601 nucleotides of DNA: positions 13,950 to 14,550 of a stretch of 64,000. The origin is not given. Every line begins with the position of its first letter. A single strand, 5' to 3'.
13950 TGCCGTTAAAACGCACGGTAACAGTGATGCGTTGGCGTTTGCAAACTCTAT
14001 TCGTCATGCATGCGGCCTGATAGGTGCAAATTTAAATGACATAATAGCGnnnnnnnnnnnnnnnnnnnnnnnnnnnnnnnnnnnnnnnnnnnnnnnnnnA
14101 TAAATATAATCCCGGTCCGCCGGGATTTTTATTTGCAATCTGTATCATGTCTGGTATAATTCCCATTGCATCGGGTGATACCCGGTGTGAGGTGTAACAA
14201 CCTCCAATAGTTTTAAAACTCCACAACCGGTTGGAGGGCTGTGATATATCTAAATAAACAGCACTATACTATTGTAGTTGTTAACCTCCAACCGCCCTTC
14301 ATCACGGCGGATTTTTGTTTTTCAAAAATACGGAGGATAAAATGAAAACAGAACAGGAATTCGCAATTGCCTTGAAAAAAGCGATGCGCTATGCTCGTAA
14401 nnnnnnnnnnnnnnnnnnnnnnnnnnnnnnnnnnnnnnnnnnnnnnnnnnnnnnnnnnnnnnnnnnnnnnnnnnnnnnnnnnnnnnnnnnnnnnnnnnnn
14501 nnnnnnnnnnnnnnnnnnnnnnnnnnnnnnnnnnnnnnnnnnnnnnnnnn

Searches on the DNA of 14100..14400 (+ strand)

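Call 39: build_rna_model(alignment_id=A3, structure=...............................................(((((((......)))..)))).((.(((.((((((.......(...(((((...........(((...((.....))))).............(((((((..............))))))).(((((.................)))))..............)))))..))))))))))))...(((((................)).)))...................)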
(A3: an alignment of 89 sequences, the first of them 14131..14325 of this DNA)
Model R1 built from alignment A3 (89 sequences, 279 columns); structure: as given.
model positions 196; base pairs 46; branch points 4; effective number of sequences 4.76; information 0.59 bits per position. Calibrated on 0.2 Mb of random sequence (short: E-values are rough).
structure used (alignment columns):
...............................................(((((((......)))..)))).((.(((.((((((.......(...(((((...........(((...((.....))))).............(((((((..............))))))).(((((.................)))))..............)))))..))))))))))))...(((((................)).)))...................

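Call 40: search_with_rna_model(model_id=R1, source=window, max_evalue=1, show_alignments=4)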
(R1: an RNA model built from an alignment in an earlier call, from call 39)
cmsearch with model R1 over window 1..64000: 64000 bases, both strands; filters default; matches with E-value up to 1: 6.
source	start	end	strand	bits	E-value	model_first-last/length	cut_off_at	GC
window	14149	14324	+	156.1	2.8e-33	1-196/196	no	0.43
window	25176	25349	-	153.7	9.5e-33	1-196/196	no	0.39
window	38295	38511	+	75.8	2.4e-15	1-196/196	no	0.44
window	38061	38265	+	58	2.3e-11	1-196/196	no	0.48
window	25171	25344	+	19.4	0.0096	1-196/196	no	0.39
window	49466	49539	+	13.1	0.24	1-196/196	no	0.31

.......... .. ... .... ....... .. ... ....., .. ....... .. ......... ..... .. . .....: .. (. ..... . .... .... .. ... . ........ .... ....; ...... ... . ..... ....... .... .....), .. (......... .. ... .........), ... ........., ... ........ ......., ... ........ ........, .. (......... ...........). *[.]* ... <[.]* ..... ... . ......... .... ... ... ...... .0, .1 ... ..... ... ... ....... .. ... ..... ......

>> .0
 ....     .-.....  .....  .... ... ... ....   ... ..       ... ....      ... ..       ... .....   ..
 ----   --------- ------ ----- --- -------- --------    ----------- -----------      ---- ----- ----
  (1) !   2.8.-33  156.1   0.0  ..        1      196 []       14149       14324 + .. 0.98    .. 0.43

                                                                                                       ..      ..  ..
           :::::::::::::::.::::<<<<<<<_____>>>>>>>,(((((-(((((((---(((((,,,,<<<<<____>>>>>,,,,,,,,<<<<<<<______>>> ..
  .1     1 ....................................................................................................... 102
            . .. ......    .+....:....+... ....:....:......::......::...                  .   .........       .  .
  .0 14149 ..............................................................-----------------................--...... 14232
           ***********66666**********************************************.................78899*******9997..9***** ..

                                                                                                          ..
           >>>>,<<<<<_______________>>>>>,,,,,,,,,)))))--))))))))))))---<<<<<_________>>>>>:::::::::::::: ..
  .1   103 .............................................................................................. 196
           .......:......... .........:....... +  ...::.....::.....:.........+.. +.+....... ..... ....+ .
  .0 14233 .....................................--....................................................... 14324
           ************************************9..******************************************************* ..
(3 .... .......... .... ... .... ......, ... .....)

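Call 42: search_with_rna_model(model_id=R1, sources=[window, L001, L005, L008, L009, L010, L011, L012, L014, L015, L016, L017, L018, L019, L020, L021, L022, L024, L025, L026, L027, L028, L029, L030, L031, L032, L033, L034, L035, L036, L037, L038, L039, L041, L042, L043, L044, L045, L046, L047, L048, L049, L050, L051, L052, L053, L054, L055, L056, L057, L058, L059, L060, L061, L062, L063, L064, L065, L066, L067, L068, L069, L070, L071, L072, L073, L074, L075, L076, L077, L079, L080, L081, L083, L084, L085, L086, L087, L088, L089, L090, L091, L092, L093, L094, L095, L096, L097, L098, L099, L100, L101, L102, L103, L104, L105, L106, L108], max_evalue=0.001, make_alignment=true)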
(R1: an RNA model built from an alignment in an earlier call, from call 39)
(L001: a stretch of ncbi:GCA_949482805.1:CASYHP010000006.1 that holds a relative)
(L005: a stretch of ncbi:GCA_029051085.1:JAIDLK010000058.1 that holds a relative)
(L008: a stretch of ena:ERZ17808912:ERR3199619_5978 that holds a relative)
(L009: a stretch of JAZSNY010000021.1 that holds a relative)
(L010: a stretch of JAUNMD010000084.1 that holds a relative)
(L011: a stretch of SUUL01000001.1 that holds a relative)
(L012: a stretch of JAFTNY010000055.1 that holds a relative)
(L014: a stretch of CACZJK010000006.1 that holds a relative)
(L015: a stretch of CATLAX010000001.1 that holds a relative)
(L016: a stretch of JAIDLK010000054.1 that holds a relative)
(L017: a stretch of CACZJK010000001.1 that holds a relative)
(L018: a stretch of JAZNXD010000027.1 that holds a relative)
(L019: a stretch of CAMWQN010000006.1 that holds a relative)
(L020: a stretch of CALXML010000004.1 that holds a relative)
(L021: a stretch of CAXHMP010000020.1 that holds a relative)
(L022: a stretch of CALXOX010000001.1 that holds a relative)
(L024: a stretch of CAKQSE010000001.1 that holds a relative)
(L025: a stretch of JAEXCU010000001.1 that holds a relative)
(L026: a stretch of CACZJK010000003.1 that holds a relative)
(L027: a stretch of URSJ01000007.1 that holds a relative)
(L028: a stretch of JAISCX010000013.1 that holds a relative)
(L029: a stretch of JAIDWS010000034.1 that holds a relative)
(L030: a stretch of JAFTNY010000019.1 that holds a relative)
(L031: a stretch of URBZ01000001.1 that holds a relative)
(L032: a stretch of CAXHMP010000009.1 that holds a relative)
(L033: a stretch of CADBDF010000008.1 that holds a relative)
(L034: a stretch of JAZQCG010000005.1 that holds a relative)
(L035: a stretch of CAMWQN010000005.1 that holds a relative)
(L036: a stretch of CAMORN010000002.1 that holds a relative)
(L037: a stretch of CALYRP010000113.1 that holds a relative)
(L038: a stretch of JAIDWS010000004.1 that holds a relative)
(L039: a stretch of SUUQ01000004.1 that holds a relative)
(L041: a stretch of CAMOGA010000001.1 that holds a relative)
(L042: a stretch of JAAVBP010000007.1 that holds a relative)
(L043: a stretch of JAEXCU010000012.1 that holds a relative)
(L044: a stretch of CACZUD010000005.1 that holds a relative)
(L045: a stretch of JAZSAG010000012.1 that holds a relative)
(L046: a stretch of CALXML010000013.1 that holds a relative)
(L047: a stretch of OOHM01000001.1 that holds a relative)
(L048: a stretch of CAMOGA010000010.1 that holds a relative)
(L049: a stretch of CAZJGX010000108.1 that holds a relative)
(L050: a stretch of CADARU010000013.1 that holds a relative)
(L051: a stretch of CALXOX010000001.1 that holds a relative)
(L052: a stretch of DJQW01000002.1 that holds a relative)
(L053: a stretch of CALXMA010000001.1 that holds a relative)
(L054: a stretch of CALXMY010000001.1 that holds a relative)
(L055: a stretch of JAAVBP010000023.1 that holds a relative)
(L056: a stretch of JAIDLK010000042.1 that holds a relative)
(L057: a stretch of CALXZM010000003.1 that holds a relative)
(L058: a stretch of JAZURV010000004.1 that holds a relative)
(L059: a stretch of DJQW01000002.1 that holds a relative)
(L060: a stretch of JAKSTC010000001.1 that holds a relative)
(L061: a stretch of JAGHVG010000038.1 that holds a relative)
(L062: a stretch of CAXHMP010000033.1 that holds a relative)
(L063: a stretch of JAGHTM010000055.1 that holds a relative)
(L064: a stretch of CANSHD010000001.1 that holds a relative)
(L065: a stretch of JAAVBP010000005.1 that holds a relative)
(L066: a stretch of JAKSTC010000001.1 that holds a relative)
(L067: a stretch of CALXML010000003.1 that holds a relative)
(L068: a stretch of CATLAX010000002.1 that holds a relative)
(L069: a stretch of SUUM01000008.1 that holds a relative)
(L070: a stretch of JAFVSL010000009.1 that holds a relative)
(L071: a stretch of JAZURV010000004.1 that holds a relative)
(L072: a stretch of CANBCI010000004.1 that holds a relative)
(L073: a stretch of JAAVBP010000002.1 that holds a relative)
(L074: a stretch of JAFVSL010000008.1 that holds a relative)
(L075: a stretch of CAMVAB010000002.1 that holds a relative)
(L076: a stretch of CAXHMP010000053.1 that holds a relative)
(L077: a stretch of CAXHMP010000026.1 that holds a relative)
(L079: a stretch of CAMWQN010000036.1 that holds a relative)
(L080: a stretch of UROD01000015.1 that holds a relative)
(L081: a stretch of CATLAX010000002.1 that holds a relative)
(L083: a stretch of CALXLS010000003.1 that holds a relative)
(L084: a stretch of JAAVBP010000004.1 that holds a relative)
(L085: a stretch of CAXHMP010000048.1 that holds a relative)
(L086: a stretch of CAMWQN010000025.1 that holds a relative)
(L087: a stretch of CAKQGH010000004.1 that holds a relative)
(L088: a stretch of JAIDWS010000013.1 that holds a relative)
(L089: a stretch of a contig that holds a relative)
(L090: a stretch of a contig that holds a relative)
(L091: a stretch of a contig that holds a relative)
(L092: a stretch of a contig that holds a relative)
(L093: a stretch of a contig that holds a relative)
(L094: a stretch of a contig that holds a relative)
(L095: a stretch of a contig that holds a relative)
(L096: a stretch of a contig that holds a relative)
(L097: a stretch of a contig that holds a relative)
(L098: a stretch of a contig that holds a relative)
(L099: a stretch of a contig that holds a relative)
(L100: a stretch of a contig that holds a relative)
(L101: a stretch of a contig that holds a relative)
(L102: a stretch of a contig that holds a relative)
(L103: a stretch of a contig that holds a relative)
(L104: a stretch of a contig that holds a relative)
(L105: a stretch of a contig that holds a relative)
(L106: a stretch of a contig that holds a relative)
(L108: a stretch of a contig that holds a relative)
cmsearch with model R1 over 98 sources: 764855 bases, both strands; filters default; matches with E-value up to 0.001: 125.
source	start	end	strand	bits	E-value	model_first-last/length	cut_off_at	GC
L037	2232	2429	-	179.4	2.1e-37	1-196/196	no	0.41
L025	2613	2801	-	171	1.5e-35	1-196/196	no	0.41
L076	1526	1703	+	168.8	4.8e-35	1-196/196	no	0.4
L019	6884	7056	+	168.5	5.4e-35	1-196/196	no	0.39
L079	12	187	+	167.5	9.1e-35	1-196/196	no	0.38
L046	5149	5323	+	166.4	1.6e-34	1-196/196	no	0.38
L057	3967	4159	-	166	2e-34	1-196/196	no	0.39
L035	7510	7688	-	164.8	3.7e-34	1-196/196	no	0.37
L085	855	1029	-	164.8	3.7e-34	1-196/196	no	0.39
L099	3604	3802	-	162.9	9.8e-34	1-196/196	no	0.4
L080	5526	5719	+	162.1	1.5e-33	1-196/196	no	0.42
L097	6289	6462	+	161.7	1.8e-33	1-196/196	no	0.43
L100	2300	2501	+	160.9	2.7e-33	1-196/196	no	0.44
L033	5789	5993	+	160.6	3.2e-33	1-196/196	no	0.42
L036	2988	3196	+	159.7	5.2e-33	1-196/196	no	0.37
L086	1587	1763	-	159.6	5.4e-33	1-196/196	no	0.41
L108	5588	5785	+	158.5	9.5e-33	1-196/196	no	0.44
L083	2595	2802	+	158.3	1e-32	1-196/196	no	0.4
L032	5921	6096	-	158.2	1.1e-32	1-196/196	no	0.44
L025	6020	6212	-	158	1.2e-32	1-196/196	no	0.45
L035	2976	3167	-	157.7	1.4e-32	1-196/196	no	0.38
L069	2025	2220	-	157.5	1.6e-32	1-196/196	no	0.42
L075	1458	1657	-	157.4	1.6e-32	1-196/196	no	0.38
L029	6666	6857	-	157.4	1.6e-32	1-196/196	no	0.45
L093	7004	7206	+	157.1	2e-32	1-196/196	no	0.35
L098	2107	2280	-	156.2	3.1e-32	1-196/196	no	0.41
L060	4829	5035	-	156.2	3.1e-32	1-196/196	no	0.42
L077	2192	2368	-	156.1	3.2e-32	1-196/196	no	0.42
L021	1359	1529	-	155.7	4e-32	1-196/196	no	0.42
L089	4180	4356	-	155.6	4.2e-32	1-196/196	no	0.4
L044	1609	1807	-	155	5.7e-32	1-196/196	no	0.41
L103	5396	5590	-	155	5.8e-32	1-196/196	no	0.42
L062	6881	7051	-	154.9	5.9e-32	1-196/196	no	0.43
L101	6366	6540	-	154.6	7e-32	1-196/196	no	0.39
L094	585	761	-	153.6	1.2e-31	1-196/196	no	0.42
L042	4524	4694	+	153.2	1.4e-31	1-196/196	no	0.44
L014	1075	1276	-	153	1.6e-31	1-196/196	no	0.41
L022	5000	5207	-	152.4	2.1e-31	1-196/196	no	0.43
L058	6684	6883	-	151.7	3.1e-31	1-196/196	no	0.43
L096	1269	1469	+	151.6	3.2e-31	1-196/196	no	0.4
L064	6095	6303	-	151.5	3.4e-31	1-196/196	no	0.36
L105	5227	5398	-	151.2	4e-31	1-196/196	no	0.41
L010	1265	1466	-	151.1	4.4e-31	1-196/196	no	0.38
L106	1874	2074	-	148.5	1.6e-30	1-196/196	no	0.34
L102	3209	3413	-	148.3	1.8e-30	1-196/196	no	0.4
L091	4911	5113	-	148.2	1.9e-30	1-196/196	no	0.39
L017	962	1164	-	147.6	2.6e-30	1-196/196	no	0.4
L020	4094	4294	+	147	3.5e-30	1-196/196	no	0.42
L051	4814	5014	+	147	3.5e-30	1-196/196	no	0.42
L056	3110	3285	+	146.7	4.1e-30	1-196/196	no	0.44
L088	185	373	-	146.6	4.3e-30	1-196/196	no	0.41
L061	1618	1829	-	146.5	4.5e-30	1-196/196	no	0.36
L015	2212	2387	+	146.1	5.6e-30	1-196/196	no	0.45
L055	806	977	-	145.3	8.2e-30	1-196/196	no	0.44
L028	1562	1750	+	144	1.6e-29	1-196/196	no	0.39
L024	7601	7795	-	144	1.7e-29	1-196/196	no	0.44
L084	383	556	-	143.8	1.9e-29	1-196/196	no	0.44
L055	4894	5066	-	143.5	2.1e-29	1-196/196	no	0.46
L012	1098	1299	-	143.1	2.6e-29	1-196/196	no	0.45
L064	1542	1717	-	141.8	5e-29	1-196/196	no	0.42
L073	6711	6881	+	141.8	5.1e-29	1-196/196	no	0.47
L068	7331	7506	-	141.7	5.2e-29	1-196/196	no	0.43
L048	1832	2026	+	141.7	5.4e-29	1-196/196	no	0.37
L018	4459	4633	+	141.2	6.8e-29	1-196/196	no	0.39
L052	1881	2075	-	140.8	8.6e-29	1-196/196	no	0.45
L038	2937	3202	+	140.4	1e-28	1-196/196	no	0.47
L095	3740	3932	+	139.4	1.7e-28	1-196/196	no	0.42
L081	1291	1470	-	139.1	2e-28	1-196/196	no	0.44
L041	3626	3814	-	138.9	2.2e-28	1-196/196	no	0.38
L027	2368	2559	-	138.2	3.2e-28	1-196/196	no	0.43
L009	3307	3481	-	138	3.5e-28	1-196/196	no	0.42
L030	1961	2171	-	138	3.6e-28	1-196/196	no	0.39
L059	7296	7501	-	137.6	4.4e-28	1-196/196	no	0.47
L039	2607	2808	-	137.5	4.7e-28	1-196/196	no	0.34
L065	4607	4812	+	136.5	7.7e-28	1-196/196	no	0.39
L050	5235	5433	+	135.9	1e-27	1-196/196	no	0.39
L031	4432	4639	-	135.8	1.1e-27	1-196/196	no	0.47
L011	489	700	+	135.8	1.1e-27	1-196/196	no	0.42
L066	6872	7074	-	135.2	1.5e-27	1-196/196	no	0.41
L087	5626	5824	-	134.5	2.2e-27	1-196/196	no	0.48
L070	667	868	+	133.7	3.3e-27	1-196/196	no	0.41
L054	6508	6711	-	133.5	3.7e-27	1-196/196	no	0.46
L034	1469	1751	-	133.4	3.8e-27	1-196/196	no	0.38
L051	600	795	+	133.3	4.1e-27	1-196/196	no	0.41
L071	345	548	-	133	4.8e-27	1-196/196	no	0.4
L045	2505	2696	-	132.3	6.8e-27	1-196/196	no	0.41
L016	1049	1320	-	131.7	9.1e-27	1-196/196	no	0.46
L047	3956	4148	+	129.2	3.3e-26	1-196/196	no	0.45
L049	1988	2193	-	129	3.6e-26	1-196/196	no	0.44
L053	5473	5671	-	128.7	4.3e-26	1-196/196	no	0.47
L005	11011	11214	+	125.6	2.1e-25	1-196/196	no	0.39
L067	5023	5220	+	122.6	9.9e-25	1-196/196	no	0.41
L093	1026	1237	+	121.3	2e-24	1-196/196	no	0.41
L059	7576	7767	+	116.5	2.3e-23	1-196/196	no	0.43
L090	130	339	-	112.8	1.5e-22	1-196/196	no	0.46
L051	360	549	+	111.6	2.9e-22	1-196/196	no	0.38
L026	4670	4864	-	109.6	8e-22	1-196/196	no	0.41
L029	2368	2554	+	103.4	1.9e-20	1-196/196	no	0.44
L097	3553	3790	-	101.6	4.8e-20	1-196/196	no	0.44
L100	1828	2004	+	96.5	6.7e-19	1-196/196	no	0.45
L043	4354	4553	+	86.5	1.2e-16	1-196/196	no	0.51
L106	5720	5946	+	85.2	2.3e-16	1-196/196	no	0.43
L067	2911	3109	-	84.6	3e-16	1-196/196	no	0.43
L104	1565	1749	-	83.2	6.4e-16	1-196/196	no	0.39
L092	7262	7473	+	83.1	6.5e-16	1-196/196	no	0.36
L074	5934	6118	+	82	1.1e-15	1-196/196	no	0.39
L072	3546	3754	-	81.6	1.4e-15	1-196/196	no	0.34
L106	2349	2541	-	81.5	1.5e-15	1-196/196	no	0.34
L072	2932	3135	-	81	2e-15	1-196/196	no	0.38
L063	3085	3188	-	78.6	6.8e-15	99-196/196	5'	0.41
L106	2137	2337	-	75.1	4e-14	1-196/196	no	0.36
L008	1351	1570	+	74.6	5.4e-14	1-196/196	no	0.44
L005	5759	5977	+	72.8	1.3e-13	1-196/196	no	0.43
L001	5758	5976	+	69.7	6.7e-13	1-196/196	no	0.43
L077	5203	5403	+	67.2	2.4e-12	1-196/196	no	0.44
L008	1113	1317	+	63.8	1.4e-11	1-196/196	no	0.44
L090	357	555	-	57.5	3.5e-10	1-196/196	no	0.47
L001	5519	5724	+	56.2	7e-10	1-196/196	no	0.46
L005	5519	5724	+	55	1.3e-09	1-196/196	no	0.46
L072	3165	3365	-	54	2.1e-09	1-196/196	no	0.43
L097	2462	2718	+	32.2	0.00016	1-196/196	no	0.47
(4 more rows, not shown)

Alignment A4: 125 matches aligned to the model, 476 columns, each read 5' to 3' on its own strand. Consensus structure (alignment columns), stored with it:
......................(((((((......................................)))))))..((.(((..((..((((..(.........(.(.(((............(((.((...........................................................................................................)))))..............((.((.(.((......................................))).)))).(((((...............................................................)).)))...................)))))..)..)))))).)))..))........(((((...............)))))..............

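Call 46: search_rna_families(source=window, start=14100, end=14400, threshold=evalue, max_evalue=10)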
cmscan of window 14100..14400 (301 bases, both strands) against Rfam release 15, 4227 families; matches with E-value up to 10: 6.
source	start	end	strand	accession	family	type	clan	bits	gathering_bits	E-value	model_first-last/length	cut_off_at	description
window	14229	14301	+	RF02221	sRNA-Xcc1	Gene; sRNA;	-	30.7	53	0.0011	1-87/87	no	sRNA-Xcc1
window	14100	14130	+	RF02144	rsmX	Gene;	CL00106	18.5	56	0.2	84-114/114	5'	rsmX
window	14102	14153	-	RF00116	C0465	Gene; sRNA;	-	13.9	40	6.6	1-78/78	no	C0465 RNA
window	14175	14302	-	RF02536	AEV_CRE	Cis-reg;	-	12.7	100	9.3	1-135/135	no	Avian encephalitis virus (AEV) cis-acting replication element (CRE)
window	14261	14373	+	RF02192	TCL6_2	Gene; lncRNA;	-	12.4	45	7.6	1-126/126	no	T-cell leukemia/lymphoma 6 conserved region 2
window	14100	14133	+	RF02837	anti-hemB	Gene; sRNA;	-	10.8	49.5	6.2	43-81/81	5'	Burkholderia RNA 7 (anti-hemB)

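Call 48: search_rna_families(source=window, start=14140, end=14345, threshold=evalue, max_evalue=0.1, show_alignments=1)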
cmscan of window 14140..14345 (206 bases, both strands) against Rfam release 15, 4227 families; matches with E-value up to 0.1: 1.
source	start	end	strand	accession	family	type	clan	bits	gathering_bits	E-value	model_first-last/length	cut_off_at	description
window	14229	14301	+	RF02221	sRNA-Xcc1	Gene; sRNA;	-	30.7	53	0.00078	1-87/87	no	sRNA-Xcc1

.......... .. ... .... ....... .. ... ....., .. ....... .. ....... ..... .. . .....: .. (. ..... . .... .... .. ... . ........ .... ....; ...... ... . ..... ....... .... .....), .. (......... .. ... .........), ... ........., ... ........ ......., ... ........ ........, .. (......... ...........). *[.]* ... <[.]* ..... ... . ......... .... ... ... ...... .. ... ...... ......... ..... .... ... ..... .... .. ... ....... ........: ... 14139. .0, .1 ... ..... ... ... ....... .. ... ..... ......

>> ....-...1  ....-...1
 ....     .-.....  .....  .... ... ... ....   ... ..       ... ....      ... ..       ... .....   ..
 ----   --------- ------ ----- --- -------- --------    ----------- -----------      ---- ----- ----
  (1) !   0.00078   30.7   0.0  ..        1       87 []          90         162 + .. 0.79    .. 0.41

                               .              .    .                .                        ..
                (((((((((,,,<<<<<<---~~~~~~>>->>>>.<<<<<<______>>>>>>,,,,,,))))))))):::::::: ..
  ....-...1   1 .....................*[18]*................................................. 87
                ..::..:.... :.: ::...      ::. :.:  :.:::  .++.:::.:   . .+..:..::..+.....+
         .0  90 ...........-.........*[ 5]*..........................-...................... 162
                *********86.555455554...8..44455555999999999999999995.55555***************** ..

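Call 52: search_rna_families(sources=[L037, L025, L076, L019, L046, L057, L035, L099], threshold=evalue, max_evalue=1)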
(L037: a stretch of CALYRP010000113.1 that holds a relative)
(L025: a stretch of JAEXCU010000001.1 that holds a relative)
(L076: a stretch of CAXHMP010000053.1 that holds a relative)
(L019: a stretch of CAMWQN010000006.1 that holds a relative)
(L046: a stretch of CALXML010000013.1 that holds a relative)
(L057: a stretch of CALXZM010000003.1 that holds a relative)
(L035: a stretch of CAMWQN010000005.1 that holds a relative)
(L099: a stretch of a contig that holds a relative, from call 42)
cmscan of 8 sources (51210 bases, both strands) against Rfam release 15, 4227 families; matches with E-value up to 1: 12.
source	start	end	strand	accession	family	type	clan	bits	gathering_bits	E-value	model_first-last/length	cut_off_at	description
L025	3805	3870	-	RF02064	STnc370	Gene; sRNA;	-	33.3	54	0.87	1-71/71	no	Enterobacterial sRNA STnc370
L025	2977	3040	-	RF03843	MIR2600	Gene; miRNA;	-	29.1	98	0.089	1-85/85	no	MIR2600 microRNA precursor family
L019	1992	2050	+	RF00506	Thr_leader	Cis-reg; leader;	-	28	55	0.32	1-118/118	no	Threonine operon leader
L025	2983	3032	-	RF04151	MIR4387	Gene; miRNA;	CL00144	27.8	84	0.17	27-80/109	no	MIR4387 microRNA precursor family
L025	2983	3032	+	RF04151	MIR4387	Gene; miRNA;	CL00144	27.7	84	0.18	27-80/109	no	MIR4387 microRNA precursor family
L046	1993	2099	-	RF00106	RNAI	Gene; antisense;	-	26.2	47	0.86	1-102/102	no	RNAI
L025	2122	2193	-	RF02621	BSnc120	Gene; sRNA;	-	25.5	114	0.13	1-88/88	no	Brucella sRNA 120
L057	3562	3637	+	RF01059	mir-598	Gene; miRNA;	-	24.8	69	0.71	1-80/80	no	mir-598 microRNA precursor family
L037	57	181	-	RF00512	Leu_leader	Cis-reg; leader;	-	24.5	50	0.77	1-148/148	no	Leucine operon leader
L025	3751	3855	+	RF02621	BSnc120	Gene; sRNA;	-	24.1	114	0.36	1-88/88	no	Brucella sRNA 120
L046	5051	5258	-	RF00022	GcvB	Gene;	-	23.8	42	0.32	1-204/204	no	GcvB RNA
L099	850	1002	+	RF01673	PhrS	Gene; sRNA;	-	20.4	37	0.57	1-212/212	no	PhrS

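Call 85: search_with_rna_model(model_id=R1, source=L180, start=6000, end=7300, max_evalue=10, filters=off)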
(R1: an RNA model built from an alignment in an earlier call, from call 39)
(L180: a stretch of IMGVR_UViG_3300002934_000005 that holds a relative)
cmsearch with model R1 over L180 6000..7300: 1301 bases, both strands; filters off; matches with E-value up to 10: 4.
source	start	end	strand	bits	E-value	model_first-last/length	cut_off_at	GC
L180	6498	6514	-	0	4.3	165-181/196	no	0.59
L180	6732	6753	+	-0.4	5.1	162-182/196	no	0.68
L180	6720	6816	-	-0.5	5.5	1-196/196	no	0.59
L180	6344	6365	-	-0.9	6.5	161-182/196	no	0.59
